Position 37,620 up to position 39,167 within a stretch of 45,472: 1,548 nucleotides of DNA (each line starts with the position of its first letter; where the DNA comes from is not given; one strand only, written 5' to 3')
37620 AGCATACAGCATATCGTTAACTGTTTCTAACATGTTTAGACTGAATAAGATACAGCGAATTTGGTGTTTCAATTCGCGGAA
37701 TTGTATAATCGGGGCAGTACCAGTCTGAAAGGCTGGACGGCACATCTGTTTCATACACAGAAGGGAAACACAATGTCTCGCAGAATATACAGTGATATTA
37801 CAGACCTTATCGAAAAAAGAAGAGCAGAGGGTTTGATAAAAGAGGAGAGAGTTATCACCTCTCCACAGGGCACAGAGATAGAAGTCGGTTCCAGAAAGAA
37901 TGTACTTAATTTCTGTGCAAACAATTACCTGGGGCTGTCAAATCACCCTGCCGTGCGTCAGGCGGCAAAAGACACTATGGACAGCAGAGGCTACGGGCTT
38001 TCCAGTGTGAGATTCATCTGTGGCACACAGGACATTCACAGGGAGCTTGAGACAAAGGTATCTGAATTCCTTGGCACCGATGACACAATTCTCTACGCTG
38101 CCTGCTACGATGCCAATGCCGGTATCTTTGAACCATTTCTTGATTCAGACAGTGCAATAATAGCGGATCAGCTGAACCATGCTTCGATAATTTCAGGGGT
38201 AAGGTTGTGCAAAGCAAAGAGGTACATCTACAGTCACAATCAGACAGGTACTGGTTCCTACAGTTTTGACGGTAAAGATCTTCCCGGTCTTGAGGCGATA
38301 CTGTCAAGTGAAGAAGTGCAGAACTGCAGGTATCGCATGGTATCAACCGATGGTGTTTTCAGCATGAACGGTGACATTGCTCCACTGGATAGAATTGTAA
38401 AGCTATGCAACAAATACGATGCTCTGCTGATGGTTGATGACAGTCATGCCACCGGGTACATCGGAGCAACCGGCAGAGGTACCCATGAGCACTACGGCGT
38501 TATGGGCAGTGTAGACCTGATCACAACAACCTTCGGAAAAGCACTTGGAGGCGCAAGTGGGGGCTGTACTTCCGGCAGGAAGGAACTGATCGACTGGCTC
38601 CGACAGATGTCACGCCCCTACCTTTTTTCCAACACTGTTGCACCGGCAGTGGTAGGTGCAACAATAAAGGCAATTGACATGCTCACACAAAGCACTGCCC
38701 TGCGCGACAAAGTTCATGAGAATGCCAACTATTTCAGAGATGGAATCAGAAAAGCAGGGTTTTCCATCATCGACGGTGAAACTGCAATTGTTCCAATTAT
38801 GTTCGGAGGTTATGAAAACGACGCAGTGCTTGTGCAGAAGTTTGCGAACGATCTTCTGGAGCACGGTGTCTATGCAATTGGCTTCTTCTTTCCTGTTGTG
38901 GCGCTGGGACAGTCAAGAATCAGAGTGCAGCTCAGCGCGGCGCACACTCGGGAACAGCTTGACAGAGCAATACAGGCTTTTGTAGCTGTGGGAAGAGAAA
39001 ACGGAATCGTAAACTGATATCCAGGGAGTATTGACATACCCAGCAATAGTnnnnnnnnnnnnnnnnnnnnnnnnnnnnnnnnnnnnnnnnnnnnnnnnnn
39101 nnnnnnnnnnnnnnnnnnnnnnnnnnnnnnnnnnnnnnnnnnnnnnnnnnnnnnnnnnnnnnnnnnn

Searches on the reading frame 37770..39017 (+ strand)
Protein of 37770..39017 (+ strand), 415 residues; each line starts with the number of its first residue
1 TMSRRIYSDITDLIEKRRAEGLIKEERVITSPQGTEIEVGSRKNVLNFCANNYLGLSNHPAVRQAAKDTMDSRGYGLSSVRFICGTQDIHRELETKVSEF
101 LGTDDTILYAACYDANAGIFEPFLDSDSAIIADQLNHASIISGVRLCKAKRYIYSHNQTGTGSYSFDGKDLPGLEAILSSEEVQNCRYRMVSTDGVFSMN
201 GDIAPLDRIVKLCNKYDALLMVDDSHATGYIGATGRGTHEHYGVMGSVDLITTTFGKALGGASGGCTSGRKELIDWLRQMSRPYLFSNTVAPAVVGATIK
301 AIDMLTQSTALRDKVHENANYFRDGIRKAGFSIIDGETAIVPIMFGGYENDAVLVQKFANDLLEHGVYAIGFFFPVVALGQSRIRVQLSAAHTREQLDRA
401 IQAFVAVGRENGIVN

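Call 3: search_protein_families(library=pfam, proteins=[window:37770-39017:+], max_evalue=1)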
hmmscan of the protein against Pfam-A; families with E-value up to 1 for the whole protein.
window:37770-39017:+ (415 aa): 6 families
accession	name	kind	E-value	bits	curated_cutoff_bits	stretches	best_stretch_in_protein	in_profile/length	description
PF00155.27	Aminotran_1_2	-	1.8e-61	208.7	19.7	1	44-404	2-361/361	Aminotransferase class I and II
PF00202.27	Aminotran_3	-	6.9e-08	32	30.5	1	206-405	213-400/403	Aminotransferase class-III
PF00464.25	SHMT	-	0.0012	18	27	1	201-272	181-247/399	Serine hydroxymethyltransferase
PF00266.25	Aminotran_5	-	0.0025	17.3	21.5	1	87-228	42-180/371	Aminotransferase class-V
PF20661.2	SutA-RBD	-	0.0037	17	29.3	1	389-406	2-19/35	SutA RNAP-binding domain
PF01041.23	DegT_DnrJ_EryC1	-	0.14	11.7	19.8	1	199-251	121-168/360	DegT/DnrJ/EryC1/StrS aminotransferase family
